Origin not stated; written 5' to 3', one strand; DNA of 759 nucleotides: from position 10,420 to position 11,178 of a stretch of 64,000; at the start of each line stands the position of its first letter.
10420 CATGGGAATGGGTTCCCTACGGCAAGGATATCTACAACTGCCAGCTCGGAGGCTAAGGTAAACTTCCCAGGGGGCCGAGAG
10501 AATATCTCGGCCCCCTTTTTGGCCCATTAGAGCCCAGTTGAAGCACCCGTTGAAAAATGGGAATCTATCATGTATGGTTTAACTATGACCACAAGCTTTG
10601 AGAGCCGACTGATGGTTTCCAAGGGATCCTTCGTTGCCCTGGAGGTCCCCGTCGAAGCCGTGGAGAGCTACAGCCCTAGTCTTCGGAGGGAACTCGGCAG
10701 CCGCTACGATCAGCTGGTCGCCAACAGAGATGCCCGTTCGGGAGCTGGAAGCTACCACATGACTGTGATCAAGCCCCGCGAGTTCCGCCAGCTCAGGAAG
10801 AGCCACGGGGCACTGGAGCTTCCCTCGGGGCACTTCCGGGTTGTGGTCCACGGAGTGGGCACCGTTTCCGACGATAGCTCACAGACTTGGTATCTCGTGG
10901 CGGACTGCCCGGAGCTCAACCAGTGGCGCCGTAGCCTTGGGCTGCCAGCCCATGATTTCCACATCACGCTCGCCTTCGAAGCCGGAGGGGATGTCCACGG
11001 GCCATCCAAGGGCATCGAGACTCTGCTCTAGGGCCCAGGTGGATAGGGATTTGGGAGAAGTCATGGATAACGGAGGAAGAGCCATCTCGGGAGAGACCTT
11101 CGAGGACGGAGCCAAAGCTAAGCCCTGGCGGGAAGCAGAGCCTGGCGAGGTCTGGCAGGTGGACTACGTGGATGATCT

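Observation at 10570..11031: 153 aa 2H phosphoesterase, a candidate Acb1-like degrader of cyclic oligonucleotide signals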

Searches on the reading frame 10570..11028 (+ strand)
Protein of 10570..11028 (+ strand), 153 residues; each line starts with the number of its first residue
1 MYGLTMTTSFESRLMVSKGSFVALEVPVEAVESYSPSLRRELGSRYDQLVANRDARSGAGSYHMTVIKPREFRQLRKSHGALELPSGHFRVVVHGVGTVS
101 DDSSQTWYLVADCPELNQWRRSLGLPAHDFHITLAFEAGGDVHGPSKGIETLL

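Call 3: search_protein_families(library=pfam, proteins=[window:10570-11028:+], max_evalue=10)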
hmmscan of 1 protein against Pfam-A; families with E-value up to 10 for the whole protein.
window:10570-11028:+ (153 aa): 3 families
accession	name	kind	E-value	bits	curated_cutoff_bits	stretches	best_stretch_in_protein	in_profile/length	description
PF22547.2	2H-SAK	-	1.9e-19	70.6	27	1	48-138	26-120/124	Swiss Army Knife, 2H phosphoesterase domain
PF14740.11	DUF4471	-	0.1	12.2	25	1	29-85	30-88/303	Domain of unknown function (DUF4471)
PF02834.22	LigT_PEase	-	0.19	12.4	23.3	1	115-140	10-45/87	LigT like Phosphoesterase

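Call 4: search_protein_families(library=phrogs, proteins=[window:10570-11028:+], max_evalue=10)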
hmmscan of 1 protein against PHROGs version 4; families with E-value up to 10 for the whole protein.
window:10570-11028:+ (153 aa): 2 families
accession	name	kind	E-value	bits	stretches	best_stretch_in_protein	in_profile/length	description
phrog_12204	-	unknown function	0.00035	21.4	1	22-134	25-132/138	-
phrog_15259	-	unknown function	0.37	11.9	1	88-116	13-41/57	-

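Call 5: search_solved_structures(query=window:10570-11028:+, max_evalue=10, show_alignments=3)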
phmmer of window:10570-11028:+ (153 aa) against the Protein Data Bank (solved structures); distinct sequences matched with E-value up to 10: 2.
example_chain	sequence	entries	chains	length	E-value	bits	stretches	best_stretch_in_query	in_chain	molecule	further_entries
1c3x_A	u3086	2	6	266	0.91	12.8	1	89-134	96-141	PENTOSYLTRANSFERASE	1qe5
6u54_A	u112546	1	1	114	1.5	12.1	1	74-115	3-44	Anti-Zaire ebolavirus Nucleoprotein Single Domain Antibody Zaire C (ZC)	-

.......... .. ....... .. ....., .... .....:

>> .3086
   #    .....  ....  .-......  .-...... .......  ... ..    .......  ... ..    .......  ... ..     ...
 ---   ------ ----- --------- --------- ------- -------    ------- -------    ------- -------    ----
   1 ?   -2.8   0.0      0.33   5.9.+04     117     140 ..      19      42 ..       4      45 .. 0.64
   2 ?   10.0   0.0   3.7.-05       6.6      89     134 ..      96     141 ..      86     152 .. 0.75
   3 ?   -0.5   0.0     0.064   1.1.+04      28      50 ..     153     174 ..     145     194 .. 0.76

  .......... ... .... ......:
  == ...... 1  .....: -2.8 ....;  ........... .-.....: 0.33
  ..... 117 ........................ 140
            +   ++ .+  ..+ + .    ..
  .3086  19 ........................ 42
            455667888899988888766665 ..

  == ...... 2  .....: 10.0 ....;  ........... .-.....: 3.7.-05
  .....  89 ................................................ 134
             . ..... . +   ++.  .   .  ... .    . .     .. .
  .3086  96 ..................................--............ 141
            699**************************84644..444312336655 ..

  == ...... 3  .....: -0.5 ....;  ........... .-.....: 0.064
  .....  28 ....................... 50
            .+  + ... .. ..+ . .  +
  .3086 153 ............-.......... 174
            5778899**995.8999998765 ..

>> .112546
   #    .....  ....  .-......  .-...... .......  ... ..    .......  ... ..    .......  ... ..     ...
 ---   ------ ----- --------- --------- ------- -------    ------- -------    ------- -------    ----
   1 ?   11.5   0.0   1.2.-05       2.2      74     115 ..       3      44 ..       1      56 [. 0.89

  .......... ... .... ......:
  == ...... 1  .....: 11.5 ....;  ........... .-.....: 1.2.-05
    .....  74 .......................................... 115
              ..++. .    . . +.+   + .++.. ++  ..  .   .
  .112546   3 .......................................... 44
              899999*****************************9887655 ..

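Call 7: search_dna_similar(query=window:10570-11028:+, collection=phages, mode=protein, max_evalue=0.01, max_rows=40)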
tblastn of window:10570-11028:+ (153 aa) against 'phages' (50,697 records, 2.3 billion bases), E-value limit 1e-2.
Records with a match: 2; places in all: 2; records where one place covers at least 80% of the query: 2.
Best place of each record, by identity: <60% 2.
By first word of the organism name: uncultured 2.
By host as written in the record: - 2.
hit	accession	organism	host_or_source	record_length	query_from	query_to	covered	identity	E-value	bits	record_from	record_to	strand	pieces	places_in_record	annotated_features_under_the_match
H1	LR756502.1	uncultured phage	metagenomic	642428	16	149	88%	27.5%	1e-8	58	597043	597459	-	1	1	record has no annotation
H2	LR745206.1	uncultured phage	metagenomic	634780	20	147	84%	25.4%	2e-7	55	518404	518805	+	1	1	record has no annotation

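Call 14: find_homologous_proteins(query=window:10570-11028:+, max_evalue=0.001)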
Query window:10570-11028:+ (153 aa): 6 proteins with E <= 0.001 among 299 candidates.
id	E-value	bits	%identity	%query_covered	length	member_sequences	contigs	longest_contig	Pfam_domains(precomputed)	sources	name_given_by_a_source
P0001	1.3e-82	293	93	92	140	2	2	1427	PF22547.3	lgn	-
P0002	1.1e-65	238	72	100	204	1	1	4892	PF22547.3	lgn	-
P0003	8.7e-31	125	49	89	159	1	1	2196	PF22547.3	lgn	-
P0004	2.0e-30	124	47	88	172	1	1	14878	PF22547.3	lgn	-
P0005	8.3e-28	115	44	89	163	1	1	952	PF22547.3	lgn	-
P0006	3.5e-27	113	47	89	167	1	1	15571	PF02834.23,PF22547.3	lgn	-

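Call 21: find_encoding_contigs(protein=P0006, flank=8000, max_places=3)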
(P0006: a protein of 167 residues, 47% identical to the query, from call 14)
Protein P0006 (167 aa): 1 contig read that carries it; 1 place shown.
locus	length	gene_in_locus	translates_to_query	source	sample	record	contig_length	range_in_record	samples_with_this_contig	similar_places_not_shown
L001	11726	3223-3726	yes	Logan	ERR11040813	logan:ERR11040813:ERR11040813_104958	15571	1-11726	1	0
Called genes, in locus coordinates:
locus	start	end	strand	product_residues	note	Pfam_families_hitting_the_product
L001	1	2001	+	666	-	?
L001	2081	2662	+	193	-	-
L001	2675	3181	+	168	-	-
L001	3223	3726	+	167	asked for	PF22547:2H-SAK, PF02834:LigT_PEase (faint)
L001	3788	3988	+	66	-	-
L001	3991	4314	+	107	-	-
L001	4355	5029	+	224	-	PF04525:LOR (faint)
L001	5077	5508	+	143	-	-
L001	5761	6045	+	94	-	-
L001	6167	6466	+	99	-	-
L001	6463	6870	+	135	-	-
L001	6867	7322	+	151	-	-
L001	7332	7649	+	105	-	-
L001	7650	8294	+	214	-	-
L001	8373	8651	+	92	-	-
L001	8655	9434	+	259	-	-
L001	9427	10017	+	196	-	-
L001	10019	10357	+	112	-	-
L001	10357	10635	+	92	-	-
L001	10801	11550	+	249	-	-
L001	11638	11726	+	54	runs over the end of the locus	-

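Call 22: find_encoding_contigs(protein=P0004, flank=8000, max_places=3)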
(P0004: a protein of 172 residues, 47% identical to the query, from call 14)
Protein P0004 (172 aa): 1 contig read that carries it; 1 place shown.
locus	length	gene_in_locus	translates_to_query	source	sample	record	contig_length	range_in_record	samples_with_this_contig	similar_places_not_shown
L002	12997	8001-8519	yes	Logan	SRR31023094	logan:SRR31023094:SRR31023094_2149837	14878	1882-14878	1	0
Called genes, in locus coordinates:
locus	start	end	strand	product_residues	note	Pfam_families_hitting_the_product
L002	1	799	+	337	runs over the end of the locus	-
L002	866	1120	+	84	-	-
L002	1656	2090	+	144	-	-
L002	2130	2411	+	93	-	-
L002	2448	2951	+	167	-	-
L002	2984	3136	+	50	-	-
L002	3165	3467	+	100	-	-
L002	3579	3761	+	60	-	-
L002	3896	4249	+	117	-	-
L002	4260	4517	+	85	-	-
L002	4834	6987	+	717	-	-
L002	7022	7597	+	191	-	-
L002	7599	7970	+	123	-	-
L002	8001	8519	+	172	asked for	PF22547:2H-SAK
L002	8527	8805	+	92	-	-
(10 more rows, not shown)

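Call 23: find_homologous_proteins(query=A1, max_evalue=0.001)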
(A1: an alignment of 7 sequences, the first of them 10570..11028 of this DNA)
Query A1 (7 sequences) (153 aa, profile of the alignment): 43 proteins with E <= 0.001 among 8000 candidates.
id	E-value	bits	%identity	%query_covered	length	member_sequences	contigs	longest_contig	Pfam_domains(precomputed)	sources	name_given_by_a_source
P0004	5.4e-76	272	47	88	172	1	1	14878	PF22547.3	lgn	-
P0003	7.0e-76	271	49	89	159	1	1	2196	PF22547.3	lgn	-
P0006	3.5e-75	269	47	89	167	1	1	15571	PF02834.23,PF22547.3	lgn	-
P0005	8.7e-75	268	44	89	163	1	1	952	PF22547.3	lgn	-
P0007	3.6e-71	256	50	91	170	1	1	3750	PF22547.3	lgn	-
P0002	7.8e-70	252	72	100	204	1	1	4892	PF22547.3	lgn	-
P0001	2.0e-69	250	93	92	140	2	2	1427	PF22547.3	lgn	-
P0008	1.8e-68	247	46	88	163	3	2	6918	PF22547.3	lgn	-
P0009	5.1e-68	246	49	88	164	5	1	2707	PF22547.3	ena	-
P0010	1.6e-67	244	48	88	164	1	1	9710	PF22547.3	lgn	-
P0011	5.1e-65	236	43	92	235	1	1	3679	PF22547.3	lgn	-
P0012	1.0e-64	235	48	90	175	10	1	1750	PF22547.3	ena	-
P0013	1.3e-64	235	46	90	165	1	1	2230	PF22547.3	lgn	-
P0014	1.8e-64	234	49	88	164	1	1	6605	PF22547.3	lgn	-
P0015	3.7e-63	230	46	90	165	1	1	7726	PF02834.23,PF22547.3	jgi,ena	-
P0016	6.0e-63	229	47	90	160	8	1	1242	PF22547.3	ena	-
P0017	7.2e-62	226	43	92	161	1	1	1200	PF22547.3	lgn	-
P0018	2.6e-61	224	43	88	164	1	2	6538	PF22547.3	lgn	-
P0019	4.3e-58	213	44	93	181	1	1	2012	PF22547.3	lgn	-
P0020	5.1e-58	213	39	97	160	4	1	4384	PF22547.3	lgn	-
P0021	1.1e-57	212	46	90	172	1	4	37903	PF22547.3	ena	-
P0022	1.2e-57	212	39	97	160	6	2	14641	PF22547.3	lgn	-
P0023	2.2e-56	208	42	88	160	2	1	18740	PF22547.3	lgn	-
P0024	3.0e-55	204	44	92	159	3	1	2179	PF22547.3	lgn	-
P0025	2.5e-54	201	44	88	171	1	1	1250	PF22547.3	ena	-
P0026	2.0e-53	198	43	92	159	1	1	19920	PF22547.3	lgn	-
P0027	7.6e-53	196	42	88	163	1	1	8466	PF22547.3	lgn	-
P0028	8.5e-53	196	43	92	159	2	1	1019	PF22547.3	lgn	-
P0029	2.1e-52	195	43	95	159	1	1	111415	PF22547.3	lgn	-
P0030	3.8e-52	194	43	92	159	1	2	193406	PF22547.3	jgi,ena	-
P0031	2.8e-51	191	39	100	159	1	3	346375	PF22547.3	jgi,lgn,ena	-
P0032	8.9e-51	190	40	99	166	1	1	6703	PF22547.3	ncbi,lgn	-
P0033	2.5e-48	182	44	96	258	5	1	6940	PF22547.3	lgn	-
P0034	2.7e-48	182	42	92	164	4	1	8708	PF22547.3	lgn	-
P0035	2.5e-47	178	44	93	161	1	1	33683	PF22547.3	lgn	-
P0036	2.6e-47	178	42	92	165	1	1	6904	PF22547.3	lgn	-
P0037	9.9e-38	147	45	90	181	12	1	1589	PF22547.3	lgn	-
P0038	1.2e-36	144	42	89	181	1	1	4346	PF22547.3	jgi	jgi:hypothetical protein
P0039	2.8e-31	126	34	90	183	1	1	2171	PF22547.3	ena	-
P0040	3.9e-29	119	36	90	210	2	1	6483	PF22547.3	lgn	-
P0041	3.9e-28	116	35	97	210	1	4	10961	PF22547.3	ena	-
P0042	1.2e-23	101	31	89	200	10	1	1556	PF22547.3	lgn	-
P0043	3.3e-20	90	26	85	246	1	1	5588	PF22547.3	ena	-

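Call 24: search_protein_representatives(protein=window:10570-11028:+)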
Query: 153 residues. Proteins with E-value up to 0.001 (for the whole library): 558; up to 1e-10: 112; up to 1e-30: 2. The best 150 are listed.
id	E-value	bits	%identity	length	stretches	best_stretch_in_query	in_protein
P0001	4.2e-83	293.0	94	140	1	15-153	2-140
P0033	9.1e-32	126.4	45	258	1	9-151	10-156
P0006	1.1e-27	113.1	48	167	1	16-153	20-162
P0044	7.0e-27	110.5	43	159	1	13-152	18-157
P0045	4.2e-24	101.5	42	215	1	13-152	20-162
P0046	9.4e-23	97.1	40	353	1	16-152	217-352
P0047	3.7e-22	95.2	48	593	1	43-153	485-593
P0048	3.5e-20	88.8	38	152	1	15-152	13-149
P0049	5.2e-20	88.2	37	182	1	15-152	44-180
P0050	1.0e-19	87.3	34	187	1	15-152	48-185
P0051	1.9e-19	86.4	39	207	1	20-151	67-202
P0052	2.4e-19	86.1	41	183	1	16-152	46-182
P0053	2.5e-19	86.0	39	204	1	17-152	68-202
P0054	4.9e-19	85.1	36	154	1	16-147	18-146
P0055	4.9e-19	85.1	39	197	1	18-152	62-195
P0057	4.3e-18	82.0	38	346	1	21-152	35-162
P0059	1.9e-17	79.9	35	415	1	16-150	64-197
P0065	3.7e-16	75.7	34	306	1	16-148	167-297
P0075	1.4e-15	73.9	34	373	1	8-147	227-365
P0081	9.6e-15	71.2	30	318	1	8-147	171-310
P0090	2.5e-14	69.8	34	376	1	12-152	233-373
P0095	6.5e-14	68.5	36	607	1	19-149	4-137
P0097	1.2e-13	67.6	39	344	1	20-152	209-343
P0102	2.0e-13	66.9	36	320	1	9-144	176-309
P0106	2.9e-13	66.3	35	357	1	8-143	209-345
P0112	8.2e-13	64.9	34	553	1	9-147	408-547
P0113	9.0e-13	64.7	33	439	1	6-151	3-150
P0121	4.0e-12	62.6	36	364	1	20-148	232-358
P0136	1.8e-11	60.5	33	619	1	10-153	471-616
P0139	2.7e-11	59.9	35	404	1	22-152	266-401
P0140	3.5e-11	59.6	42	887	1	51-151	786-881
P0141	4.0e-11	59.4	38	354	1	39-152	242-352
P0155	1.3e-10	57.7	42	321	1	52-152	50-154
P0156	1.4e-10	57.7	44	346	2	94-153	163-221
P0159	1.4e-10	57.6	32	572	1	16-139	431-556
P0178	4.3e-10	56.0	35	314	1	20-152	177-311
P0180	5.2e-10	55.8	33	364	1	20-152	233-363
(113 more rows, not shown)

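Call 26: search_protein_families(library=pfam, proteins=[P0046, P0047, P0059, P0095, P0140, P0057, P0112, P0136, P0113, P0159], max_evalue=0.001)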
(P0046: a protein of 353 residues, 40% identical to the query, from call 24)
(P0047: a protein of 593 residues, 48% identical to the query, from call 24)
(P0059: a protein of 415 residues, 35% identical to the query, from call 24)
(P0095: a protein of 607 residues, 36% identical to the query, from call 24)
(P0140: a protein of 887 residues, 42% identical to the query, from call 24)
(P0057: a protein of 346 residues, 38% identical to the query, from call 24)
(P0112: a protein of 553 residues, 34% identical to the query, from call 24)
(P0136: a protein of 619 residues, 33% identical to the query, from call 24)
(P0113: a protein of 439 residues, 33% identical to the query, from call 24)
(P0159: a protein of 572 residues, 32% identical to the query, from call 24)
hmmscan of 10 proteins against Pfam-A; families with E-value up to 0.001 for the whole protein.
P0046 (353 aa): 2 families
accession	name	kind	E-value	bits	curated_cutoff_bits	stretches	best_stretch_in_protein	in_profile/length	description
PF22547.2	2H-SAK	-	5.9e-21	75.4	27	1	243-343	19-124/124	Swiss Army Knife, 2H phosphoesterase domain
PF14083.11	PGDYG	-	2e-06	28.5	27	1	109-175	6-68/102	PGDYG protein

P0047 (593 aa): 5 families
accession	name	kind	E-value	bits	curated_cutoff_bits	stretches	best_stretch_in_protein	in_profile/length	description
PF13671.12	AAA_33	-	1.5e-27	97.1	27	1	69-206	1-140/143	AAA domain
PF22547.2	2H-SAK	-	2.9e-23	82.9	27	1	486-583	22-124/124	Swiss Army Knife, 2H phosphoesterase domain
PF06414.18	Zeta_toxin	-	8.3e-13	48.7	22.3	1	58-209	8-169/199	Zeta toxin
PF25109.1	HAD_PNKP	-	3.4e-12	47.1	27.6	1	256-398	5-140/143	Polynucleotide kinase PNKP phosphatase domain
PF03767.20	Acid_phosphat_B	-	7.7e-06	26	27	1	250-378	75-204/230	HAD superfamily, subfamily IIIB (Acid phosphatase)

P0059 (415 aa): 1 family
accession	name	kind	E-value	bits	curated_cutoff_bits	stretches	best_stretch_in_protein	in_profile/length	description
PF22547.2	2H-SAK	-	2.3e-13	51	27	1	89-185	19-120/124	Swiss Army Knife, 2H phosphoesterase domain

P0095 (607 aa): 2 families
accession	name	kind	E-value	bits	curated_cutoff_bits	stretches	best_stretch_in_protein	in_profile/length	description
PF22547.2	2H-SAK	-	1.7e-16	61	27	1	32-131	24-124/124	Swiss Army Knife, 2H phosphoesterase domain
PF09511.15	RNA_lig_T4_1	-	7e-16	59.2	28.3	1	259-396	2-151/227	RNA ligase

P0140 (887 aa): 1 family
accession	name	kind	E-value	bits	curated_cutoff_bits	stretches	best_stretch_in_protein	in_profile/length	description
PF22547.2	2H-SAK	-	8.4e-13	49.1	27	1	789-868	32-120/124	Swiss Army Knife, 2H phosphoesterase domain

P0057 (346 aa): 2 families
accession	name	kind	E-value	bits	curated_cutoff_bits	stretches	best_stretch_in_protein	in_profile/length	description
PF01885.22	PTS_2-RNA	-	3.1e-42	145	26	1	174-335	2-176/177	RNA 2'-phosphotransferase, Tpt1 / KptA family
PF22547.2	2H-SAK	-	2.7e-21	76.5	27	1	59-153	21-124/124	Swiss Army Knife, 2H phosphoesterase domain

P0112 (553 aa): 10 families
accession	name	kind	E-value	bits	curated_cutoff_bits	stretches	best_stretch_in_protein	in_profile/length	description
PF22547.2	2H-SAK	-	1.3e-24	87.2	27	1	437-543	10-124/124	Swiss Army Knife, 2H phosphoesterase domain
PF13671.12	AAA_33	-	2.4e-22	80.2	27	1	1-132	1-140/143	AAA domain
PF25109.1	HAD_PNKP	-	1.5e-13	51.6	27.6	1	180-321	2-140/143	Polynucleotide kinase PNKP phosphatase domain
PF13238.12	AAA_18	-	1.5e-06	29.1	29.4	1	2-116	1-111/128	AAA domain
PF08433.16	KTI12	-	2.9e-06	27.4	22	1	2-131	4-136/271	Chromatin associated protein KTI12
PF13207.12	AAA_17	-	1.3e-05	26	27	1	5-117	1-123/136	AAA domain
PF03767.20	Acid_phosphat_B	-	1.9e-05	24.7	27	1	178-301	76-204/230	HAD superfamily, subfamily IIIB (Acid phosphatase)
PF06414.18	Zeta_toxin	-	4.3e-05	23.5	22.3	1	1-78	18-101/199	Zeta toxin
PF01443.25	Viral_helicase1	-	0.00011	22.5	21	1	3-76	2-64/228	Viral superfamily 1 RNA helicase core domain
PF13401.12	AAA_22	-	0.00065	20.5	27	0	1-30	7-39/130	AAA domain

P0136 (619 aa): 9 families
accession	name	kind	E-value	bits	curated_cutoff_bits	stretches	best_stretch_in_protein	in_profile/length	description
PF13671.12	AAA_33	-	2.6e-19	70.4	27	1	10-148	2-140/143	AAA domain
PF25109.1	HAD_PNKP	-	1.5e-17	64.5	27.6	1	199-342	2-140/143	Polynucleotide kinase PNKP phosphatase domain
PF08433.16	KTI12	-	6.7e-16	59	22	1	10-131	4-122/271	Chromatin associated protein KTI12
PF22547.2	2H-SAK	-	3.6e-15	56.8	27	1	499-606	15-124/124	Swiss Army Knife, 2H phosphoesterase domain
PF01583.26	APS_kinase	-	4.5e-08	33.7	21.1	1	9-127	4-120/152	Adenylylsulphate kinase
PF03767.20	Acid_phosphat_B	-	5.1e-06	26.6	27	1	187-314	68-196/230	HAD superfamily, subfamily IIIB (Acid phosphatase)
PF13238.12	AAA_18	-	1.2e-05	26.2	29.4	1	12-131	3-114/128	AAA domain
PF13207.12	AAA_17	-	0.00014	22.6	27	0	14-131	2-125/136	AAA domain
PF06414.18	Zeta_toxin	-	0.00015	21.7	22.3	1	3-148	12-166/199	Zeta toxin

P0113 (439 aa): 4 families
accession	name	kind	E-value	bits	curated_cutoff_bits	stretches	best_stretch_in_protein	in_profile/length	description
PF01418.23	HTH_6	-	4.6e-17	62.2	28.3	1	172-240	6-74/77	Helix-turn-helix domain, rpiR family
PF22547.2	2H-SAK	-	3e-14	53.8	27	1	48-142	28-124/124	Swiss Army Knife, 2H phosphoesterase domain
PF01380.27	SIS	-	1.3e-13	51.3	25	1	283-392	2-115/131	SIS domain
PF13545.12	HTH_Crp_2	-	0.00035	20.9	27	0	185-224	1-46/70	Crp-like helix-turn-helix domain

P0159 (572 aa): 9 families
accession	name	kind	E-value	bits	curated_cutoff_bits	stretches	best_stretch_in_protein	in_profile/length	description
PF13671.12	AAA_33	-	7.4e-26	91.6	27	1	68-205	1-138/143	AAA domain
PF22547.2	2H-SAK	-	1.9e-20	73.8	27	1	460-559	22-124/124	Swiss Army Knife, 2H phosphoesterase domain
PF25109.1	HAD_PNKP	-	1.5e-16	61.2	27.6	1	254-393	2-138/143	Polynucleotide kinase PNKP phosphatase domain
PF06414.18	Zeta_toxin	-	9.5e-11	41.9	22.3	1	57-207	8-166/199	Zeta toxin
PF03767.20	Acid_phosphat_B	-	4.7e-09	36.5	27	1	235-375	62-204/230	HAD superfamily, subfamily IIIB (Acid phosphatase)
PF08433.16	KTI12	-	1.1e-06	28.9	22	1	68-203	3-133/271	Chromatin associated protein KTI12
PF13238.12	AAA_18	-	2.4e-05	25.2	29.4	1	73-190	5-114/128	AAA domain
PF24694.1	LNS2_PITM1-3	-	7.8e-05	23.1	27.7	1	256-374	1-102/124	PITM 1-3, LNS2 domain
PF00702.32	Hydrolase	-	0.00023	22.1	26.4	0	288-377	93-181/191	haloacid dehalogenase-like hydrolase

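Call 37: predict_structure(alignment_id=A2)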
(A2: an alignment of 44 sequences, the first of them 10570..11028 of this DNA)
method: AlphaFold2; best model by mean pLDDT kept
length: 153 residues; sequences in the alignment: 44
mean_pLDDT: 94.9   pTM: 0.88
mean pLDDT of the five models: 94.9, 94.1, 93.9, 93.2, 92.6
residues with pLDDT >= 90: 146; 70-90: 1; 50-70: 2; < 50: 4
segments of 3 or more residues with pLDDT < 50: 1-4
pLDDT, mean of each block of 10 residues (from residue 1): 68 96 97 95 98 96 98 97 96 98 98 98 97 98 96 96
secondary structure, 60 per line:
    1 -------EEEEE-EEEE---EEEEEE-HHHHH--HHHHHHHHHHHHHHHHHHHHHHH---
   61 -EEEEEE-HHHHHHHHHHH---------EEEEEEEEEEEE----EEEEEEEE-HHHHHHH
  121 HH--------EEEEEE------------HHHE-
elements in order: E8-12 E14-17 E21-26 H28-32 H35-57 E62-67 H69-79 E89-100 E105-112 H114-122 E131-136

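Call 39: fold_search(model_id=the predicted structure, library=pdb)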
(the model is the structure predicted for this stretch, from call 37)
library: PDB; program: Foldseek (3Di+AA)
matches with E <= 10: 660; with E <= 0.001: 0
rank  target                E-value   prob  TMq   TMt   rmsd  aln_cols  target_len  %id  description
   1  8oii_A                8.0e-02  0.04  0.13  0.04  18.2       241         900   10  Cryo-EM KSB domain of RhiE from Burkholderia rhizoxinica (released 2024-04-03)
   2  3ck1_A                1.1e-01  0.20  0.23  0.24  11.5       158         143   13  CRYSTAL STRUCTURE OF a putative thioesterase (REUT_A2179) FROM RALSTONIA EUTROPHA JMP134 AT 1.74 A RESOLUTION (released 2008-03-25)
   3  4kc5_B                1.1e-01  0.07  0.17  0.05  17.6       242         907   12  Crystal structure of the C-terminal part of RhiE from Burkholderia rhizoxinica (released 2013-09-18)
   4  1u1z_D                1.9e-01  0.06  0.15  0.16  15.2       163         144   10  The Structure of (3R)-hydroxyacyl-ACP dehydratase (FabZ) (released 2004-09-28)
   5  4kc5_A                1.9e-01  0.04  0.13  0.04  17.7       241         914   11  Crystal structure of the C-terminal part of RhiE from Burkholderia rhizoxinica (released 2013-09-18)
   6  1u1z_B                2.4e-01  0.08  0.14  0.15   6.0        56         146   14  The Structure of (3R)-hydroxyacyl-ACP dehydratase (FabZ) (released 2004-09-28)
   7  3r34_B                2.4e-01  0.07  0.17  0.18  14.9       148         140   14  Crystal structure of Arthrobacter sp. strain SU 4-hydroxybenzoyl CoA thioesterase mutant E73D complexed with CoA (released 2012-03-28)
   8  4kc5_C                2.6e-01  0.03  0.12  0.04  18.1       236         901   11  Crystal structure of the C-terminal part of RhiE from Burkholderia rhizoxinica (released 2013-09-18)
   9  3r3a_B                3.1e-01  0.06  0.17  0.18  14.9       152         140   12  Crystal structure of Arthrobacter sp. strain SU 4-hydroxybenzoyl CoA thioesterase mutant Q58A complexed with 4-hydroxy (released 2012-03-28)
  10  8ayd_BA               3.7e-01  0.06  0.17  0.18  14.9       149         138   11  Anammox-specific FabZ from the annamox bacterium Kuenenia stuttgartiensis (released 2023-03-29)
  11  2qze_A                3.7e-01  0.06  0.18  0.16  15.7       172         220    8  Monoclinic Mimivirus Capping Enzyme Triphosphatase. (released 2008-04-01)
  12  6qsr_B                3.9e-01  0.07  0.18  0.18  15.0       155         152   10  The Dehydratase Heterocomplex ApeI:P from Xenorhabdus doucetiae (released 2019-04-03)
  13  1u1z_A                3.9e-01  0.05  0.16  0.17  14.9       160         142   11  The Structure of (3R)-hydroxyacyl-ACP dehydratase (FabZ) (released 2004-09-28)
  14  3r3d_A                4.1e-01  0.04  0.16  0.17  14.9       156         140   12  Crystal structure of Arthrobacter sp. strain SU 4-hydroxybenzoyl CoA thioesterase mutant T77S complexed with 4-hydroxy (released 2012-03-28)
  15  1q4s_A                4.4e-01  0.05  0.16  0.17  15.1       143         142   12  Crystal structure of Arthrobacter sp. strain SU 4-hydroxybenzoyl CoA thioesterase complexed with CoA and 4-hydroxybenz (released 2003-09-23)
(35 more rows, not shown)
